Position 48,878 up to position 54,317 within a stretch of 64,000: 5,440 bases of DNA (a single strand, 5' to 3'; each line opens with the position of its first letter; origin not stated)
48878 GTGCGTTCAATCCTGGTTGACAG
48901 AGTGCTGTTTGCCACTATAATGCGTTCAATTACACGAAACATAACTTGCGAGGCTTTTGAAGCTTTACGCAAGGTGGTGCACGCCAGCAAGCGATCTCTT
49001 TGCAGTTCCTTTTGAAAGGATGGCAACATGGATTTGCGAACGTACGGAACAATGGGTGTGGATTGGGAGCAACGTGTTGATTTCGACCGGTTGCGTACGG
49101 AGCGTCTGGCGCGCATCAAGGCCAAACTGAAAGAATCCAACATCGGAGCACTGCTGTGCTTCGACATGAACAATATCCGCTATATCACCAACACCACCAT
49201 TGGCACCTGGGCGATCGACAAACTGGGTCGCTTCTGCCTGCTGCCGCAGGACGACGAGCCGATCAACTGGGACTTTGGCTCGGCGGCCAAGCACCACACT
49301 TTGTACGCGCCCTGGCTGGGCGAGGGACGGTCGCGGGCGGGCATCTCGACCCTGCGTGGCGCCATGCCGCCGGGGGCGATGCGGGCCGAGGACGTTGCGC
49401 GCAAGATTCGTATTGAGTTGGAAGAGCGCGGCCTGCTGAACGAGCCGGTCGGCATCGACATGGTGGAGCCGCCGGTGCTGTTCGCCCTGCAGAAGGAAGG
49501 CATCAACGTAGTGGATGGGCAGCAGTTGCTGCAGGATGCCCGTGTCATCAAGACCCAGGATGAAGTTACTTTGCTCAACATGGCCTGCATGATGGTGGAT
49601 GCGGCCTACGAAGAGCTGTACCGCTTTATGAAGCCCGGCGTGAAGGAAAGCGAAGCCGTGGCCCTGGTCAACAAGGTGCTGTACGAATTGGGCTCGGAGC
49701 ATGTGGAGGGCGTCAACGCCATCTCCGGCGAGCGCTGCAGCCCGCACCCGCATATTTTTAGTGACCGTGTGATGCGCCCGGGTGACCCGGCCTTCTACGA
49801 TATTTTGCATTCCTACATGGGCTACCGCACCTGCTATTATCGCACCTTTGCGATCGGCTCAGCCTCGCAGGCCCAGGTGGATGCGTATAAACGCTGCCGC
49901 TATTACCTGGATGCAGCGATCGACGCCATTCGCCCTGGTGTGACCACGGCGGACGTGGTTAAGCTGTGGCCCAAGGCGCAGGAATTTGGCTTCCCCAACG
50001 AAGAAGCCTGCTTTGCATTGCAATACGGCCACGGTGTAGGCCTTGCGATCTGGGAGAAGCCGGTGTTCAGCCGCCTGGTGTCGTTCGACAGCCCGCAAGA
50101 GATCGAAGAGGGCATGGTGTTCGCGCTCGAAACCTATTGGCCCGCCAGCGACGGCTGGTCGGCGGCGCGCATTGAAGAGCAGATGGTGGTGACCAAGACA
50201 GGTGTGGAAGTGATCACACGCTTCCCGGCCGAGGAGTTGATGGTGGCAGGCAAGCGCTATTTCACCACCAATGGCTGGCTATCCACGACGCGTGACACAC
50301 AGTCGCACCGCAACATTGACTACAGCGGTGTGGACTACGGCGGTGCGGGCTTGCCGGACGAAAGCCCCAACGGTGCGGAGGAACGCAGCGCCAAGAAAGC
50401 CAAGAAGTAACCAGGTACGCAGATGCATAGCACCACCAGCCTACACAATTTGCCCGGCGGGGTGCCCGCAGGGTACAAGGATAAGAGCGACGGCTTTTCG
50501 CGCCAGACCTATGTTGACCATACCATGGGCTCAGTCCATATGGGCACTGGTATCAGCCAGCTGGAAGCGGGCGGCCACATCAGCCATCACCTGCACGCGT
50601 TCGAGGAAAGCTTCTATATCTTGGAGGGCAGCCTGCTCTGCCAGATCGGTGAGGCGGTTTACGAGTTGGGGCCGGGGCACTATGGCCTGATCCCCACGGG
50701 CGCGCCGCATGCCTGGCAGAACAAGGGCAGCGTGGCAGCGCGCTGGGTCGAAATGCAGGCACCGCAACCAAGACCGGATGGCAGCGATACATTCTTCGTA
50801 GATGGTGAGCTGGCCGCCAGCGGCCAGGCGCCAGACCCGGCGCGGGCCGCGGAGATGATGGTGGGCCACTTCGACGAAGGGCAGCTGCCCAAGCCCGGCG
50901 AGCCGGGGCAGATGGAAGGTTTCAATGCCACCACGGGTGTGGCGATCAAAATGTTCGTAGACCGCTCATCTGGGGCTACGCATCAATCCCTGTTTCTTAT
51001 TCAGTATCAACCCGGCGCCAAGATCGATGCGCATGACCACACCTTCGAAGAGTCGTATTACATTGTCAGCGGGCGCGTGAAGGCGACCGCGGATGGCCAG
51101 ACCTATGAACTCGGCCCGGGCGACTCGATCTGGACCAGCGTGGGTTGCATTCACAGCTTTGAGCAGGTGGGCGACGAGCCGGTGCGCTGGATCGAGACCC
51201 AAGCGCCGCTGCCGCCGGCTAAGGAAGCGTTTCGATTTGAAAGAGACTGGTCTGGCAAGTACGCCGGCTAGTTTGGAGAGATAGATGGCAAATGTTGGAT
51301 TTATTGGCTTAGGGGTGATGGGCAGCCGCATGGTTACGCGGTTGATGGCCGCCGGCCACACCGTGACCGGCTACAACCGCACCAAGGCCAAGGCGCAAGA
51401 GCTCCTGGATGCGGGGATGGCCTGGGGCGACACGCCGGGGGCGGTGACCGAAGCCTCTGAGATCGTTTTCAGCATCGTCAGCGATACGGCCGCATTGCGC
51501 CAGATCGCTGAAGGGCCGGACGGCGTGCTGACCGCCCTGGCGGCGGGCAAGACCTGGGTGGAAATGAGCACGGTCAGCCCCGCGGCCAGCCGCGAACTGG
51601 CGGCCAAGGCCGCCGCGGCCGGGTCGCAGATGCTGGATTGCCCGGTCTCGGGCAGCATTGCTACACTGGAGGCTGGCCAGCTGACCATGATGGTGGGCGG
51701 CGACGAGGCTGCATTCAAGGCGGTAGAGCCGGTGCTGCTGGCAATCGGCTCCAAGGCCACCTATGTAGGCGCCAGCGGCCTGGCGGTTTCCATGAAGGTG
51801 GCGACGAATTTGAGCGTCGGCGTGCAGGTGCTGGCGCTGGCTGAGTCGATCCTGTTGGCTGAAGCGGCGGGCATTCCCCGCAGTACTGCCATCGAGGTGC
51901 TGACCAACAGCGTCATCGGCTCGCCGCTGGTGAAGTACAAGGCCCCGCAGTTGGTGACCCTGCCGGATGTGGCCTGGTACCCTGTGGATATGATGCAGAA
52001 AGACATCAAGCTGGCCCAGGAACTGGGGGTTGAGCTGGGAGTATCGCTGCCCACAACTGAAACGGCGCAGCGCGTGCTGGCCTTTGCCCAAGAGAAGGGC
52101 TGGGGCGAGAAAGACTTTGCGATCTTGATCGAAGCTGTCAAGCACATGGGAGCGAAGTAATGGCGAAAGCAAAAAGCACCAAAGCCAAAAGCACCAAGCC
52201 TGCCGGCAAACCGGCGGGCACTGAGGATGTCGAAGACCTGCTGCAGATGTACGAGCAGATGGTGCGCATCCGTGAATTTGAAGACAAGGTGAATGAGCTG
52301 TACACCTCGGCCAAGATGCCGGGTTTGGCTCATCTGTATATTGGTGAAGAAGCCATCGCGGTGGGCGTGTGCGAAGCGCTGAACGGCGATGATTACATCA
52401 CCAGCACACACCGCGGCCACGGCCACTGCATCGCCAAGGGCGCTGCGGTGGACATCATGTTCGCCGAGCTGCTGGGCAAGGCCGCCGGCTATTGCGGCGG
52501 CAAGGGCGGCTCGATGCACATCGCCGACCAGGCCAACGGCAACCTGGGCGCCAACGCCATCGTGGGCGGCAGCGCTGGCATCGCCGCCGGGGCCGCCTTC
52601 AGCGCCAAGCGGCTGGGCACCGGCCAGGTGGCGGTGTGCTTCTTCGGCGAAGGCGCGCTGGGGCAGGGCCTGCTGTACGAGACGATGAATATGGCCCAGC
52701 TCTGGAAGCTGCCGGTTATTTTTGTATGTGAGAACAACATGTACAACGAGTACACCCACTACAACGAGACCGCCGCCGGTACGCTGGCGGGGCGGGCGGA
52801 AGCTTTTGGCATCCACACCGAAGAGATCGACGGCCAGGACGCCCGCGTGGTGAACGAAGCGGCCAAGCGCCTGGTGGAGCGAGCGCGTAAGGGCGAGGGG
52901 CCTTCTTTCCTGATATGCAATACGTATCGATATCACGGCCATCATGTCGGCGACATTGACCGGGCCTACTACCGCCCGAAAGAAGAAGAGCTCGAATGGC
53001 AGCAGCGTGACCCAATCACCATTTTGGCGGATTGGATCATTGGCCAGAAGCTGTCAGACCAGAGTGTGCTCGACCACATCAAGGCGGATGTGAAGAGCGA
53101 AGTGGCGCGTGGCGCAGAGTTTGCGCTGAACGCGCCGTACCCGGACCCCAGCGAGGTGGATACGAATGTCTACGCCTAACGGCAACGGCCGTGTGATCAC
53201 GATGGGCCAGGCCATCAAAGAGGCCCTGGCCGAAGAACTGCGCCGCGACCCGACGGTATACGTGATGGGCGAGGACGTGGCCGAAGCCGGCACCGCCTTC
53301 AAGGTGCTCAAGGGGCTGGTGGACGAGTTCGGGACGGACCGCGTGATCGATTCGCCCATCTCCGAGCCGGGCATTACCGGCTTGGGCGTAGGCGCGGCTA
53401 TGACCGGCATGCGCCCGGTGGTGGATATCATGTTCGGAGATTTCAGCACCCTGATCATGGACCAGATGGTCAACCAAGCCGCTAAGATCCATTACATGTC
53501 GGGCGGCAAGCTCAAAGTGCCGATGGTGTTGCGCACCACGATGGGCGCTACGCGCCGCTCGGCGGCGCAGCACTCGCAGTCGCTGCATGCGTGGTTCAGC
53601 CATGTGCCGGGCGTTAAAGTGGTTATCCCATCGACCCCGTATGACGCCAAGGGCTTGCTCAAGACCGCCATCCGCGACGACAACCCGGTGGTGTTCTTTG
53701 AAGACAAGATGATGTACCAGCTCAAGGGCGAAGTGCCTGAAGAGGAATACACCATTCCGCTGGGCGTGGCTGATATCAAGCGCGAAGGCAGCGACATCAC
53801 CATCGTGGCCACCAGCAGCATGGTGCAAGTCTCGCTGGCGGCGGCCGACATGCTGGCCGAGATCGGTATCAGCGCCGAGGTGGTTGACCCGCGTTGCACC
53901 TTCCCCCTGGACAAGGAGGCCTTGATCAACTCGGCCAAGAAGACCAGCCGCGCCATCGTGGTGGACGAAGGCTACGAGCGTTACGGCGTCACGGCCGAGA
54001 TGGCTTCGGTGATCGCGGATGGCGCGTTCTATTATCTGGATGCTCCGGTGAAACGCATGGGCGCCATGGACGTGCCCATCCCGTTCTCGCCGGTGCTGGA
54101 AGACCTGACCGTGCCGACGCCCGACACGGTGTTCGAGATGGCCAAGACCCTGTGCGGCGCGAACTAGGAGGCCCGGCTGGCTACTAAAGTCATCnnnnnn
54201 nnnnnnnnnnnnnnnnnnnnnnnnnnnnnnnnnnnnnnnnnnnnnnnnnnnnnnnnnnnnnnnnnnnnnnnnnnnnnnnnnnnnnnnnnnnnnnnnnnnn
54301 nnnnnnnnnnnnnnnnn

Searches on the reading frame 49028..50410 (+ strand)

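Call 8: search_protein_families(library=pfam, proteins=[window:49028-50410:+], max_evalue=0.001)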
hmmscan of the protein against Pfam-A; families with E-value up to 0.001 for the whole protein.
window:49028-50410:+ (460 aa): 1 family
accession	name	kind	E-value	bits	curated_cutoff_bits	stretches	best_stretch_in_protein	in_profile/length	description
PF00557.29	Peptidase_M24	-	5.2e-37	128.1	23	1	184-390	4-208/208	Metallopeptidase family M24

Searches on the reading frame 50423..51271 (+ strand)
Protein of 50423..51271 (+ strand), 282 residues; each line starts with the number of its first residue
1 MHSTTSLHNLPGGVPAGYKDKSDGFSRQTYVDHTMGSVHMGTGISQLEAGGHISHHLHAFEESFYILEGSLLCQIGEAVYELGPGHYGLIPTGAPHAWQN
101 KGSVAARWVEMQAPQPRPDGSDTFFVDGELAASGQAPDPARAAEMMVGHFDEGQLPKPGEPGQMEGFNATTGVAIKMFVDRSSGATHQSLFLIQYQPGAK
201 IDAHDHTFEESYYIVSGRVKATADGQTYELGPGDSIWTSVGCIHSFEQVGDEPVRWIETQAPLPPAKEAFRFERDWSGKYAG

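Call 60: search_protein_families(library=pfam, proteins=[window:50423-51271:+], max_evalue=0.001)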
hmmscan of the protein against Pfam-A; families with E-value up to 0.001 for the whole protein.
window:50423-51271:+ (282 aa): 8 families
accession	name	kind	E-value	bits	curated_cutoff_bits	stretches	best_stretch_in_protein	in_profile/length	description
PF07883.17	Cupin_2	-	1.6e-31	108.3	27.2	2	192-258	2-68/70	Cupin domain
PF02311.25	AraC_binding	-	2.1e-14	53.9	21.1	2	193-256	8-71/135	AraC-like ligand binding domain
PF12973.13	Cupin_7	-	1.2e-12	48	27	1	168-226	15-70/105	ChrR Cupin-like domain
PF01050.24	MannoseP_isomer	-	6.8e-10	39.6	23.6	1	192-261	32-102/116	Mannose-6-phosphate isomerase C-terminal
PF05899.18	Cupin_3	-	1.8e-09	37.6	23.5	1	206-239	23-57/74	EutQ-like cupin domain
PF00190.28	Cupin_1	-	3.3e-07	30.5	22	0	40-109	33-111/151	Cupin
PF11699.14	CENP-C_C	-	4e-07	30.6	29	1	33-106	5-79/85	Mif2/CENP-C like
PF16867.11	DMSP_lyase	-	3e-06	27.5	27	0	199-253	106-159/162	Dimethlysulfonioproprionate lyase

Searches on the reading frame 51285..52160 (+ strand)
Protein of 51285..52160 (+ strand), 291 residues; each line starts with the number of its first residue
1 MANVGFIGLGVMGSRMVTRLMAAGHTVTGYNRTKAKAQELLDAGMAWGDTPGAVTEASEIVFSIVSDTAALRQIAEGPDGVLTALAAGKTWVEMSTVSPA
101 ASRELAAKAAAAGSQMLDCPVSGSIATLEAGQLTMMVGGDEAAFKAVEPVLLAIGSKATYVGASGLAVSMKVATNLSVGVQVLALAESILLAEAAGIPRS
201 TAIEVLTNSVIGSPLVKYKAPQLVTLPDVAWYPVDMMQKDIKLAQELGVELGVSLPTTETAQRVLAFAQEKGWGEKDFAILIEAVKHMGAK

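Call 60: search_protein_families(library=pfam, proteins=[window:51285-52160:+], max_evalue=0.001)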
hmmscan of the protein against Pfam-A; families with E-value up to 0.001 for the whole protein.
window:51285-52160:+ (291 aa): 4 families
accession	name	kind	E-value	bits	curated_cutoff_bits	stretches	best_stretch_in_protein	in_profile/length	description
PF03446.21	NAD_binding_2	-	4.6e-47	160.5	21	1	3-162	1-161/161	NAD binding domain of 6-phosphogluconate dehydrogenase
PF14833.11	NAD_binding_11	-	1.2e-18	68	30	1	168-284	4-121/122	NAD-binding of NADP-dependent 3-hydroxyisobutyrate dehydrogenase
PF03807.23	F420_oxidored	-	8.2e-07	30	21.6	1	4-62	2-65/94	NADP oxidoreductase coenzyme F420-dependent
PF02826.25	2-Hacid_dh_C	-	5e-05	23.2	25.1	1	3-73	38-107/178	D-isomer specific 2-hydroxyacid dehydrogenase, NAD binding domain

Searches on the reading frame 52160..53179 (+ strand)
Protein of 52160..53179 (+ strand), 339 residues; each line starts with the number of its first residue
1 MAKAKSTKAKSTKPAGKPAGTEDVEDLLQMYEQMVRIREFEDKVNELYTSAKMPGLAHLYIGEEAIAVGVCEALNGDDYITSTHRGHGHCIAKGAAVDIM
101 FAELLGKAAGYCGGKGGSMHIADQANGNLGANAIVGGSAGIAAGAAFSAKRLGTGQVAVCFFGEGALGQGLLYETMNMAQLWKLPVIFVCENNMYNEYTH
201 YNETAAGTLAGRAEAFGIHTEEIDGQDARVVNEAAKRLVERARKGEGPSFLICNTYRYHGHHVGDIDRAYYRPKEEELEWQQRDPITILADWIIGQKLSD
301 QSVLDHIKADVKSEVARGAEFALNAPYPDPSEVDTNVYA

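Call 60: search_protein_families(library=pfam, proteins=[window:52160-53179:+], max_evalue=0.001)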
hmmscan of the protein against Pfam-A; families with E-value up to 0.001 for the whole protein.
window:52160-53179:+ (339 aa): 2 families
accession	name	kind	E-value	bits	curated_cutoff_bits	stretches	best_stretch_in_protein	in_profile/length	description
PF00676.26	E1_dh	-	4.8e-73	246.2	22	1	33-330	2-299/300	Dehydrogenase E1 component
PF02775.26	TPP_enzyme_C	-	2.2e-05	24.8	21.9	1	136-252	27-150/151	Thiamine pyrophosphate enzyme, C-terminal TPP binding domain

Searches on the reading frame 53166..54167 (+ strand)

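Call 60: search_protein_families(library=pfam, proteins=[window:53166-54167:+], max_evalue=0.001)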
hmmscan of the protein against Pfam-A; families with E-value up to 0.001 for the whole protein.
window:53166-54167:+ (333 aa): 2 families
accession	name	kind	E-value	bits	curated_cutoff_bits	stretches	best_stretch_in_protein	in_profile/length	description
PF02779.29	Transket_pyr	-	1.6e-48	165.1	27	1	11-185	3-173/174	Transketolase, pyrimidine binding domain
PF02780.25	Transketolase_C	-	3.6e-39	133.9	25.9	1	200-322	1-124/124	Transketolase, C-terminal domain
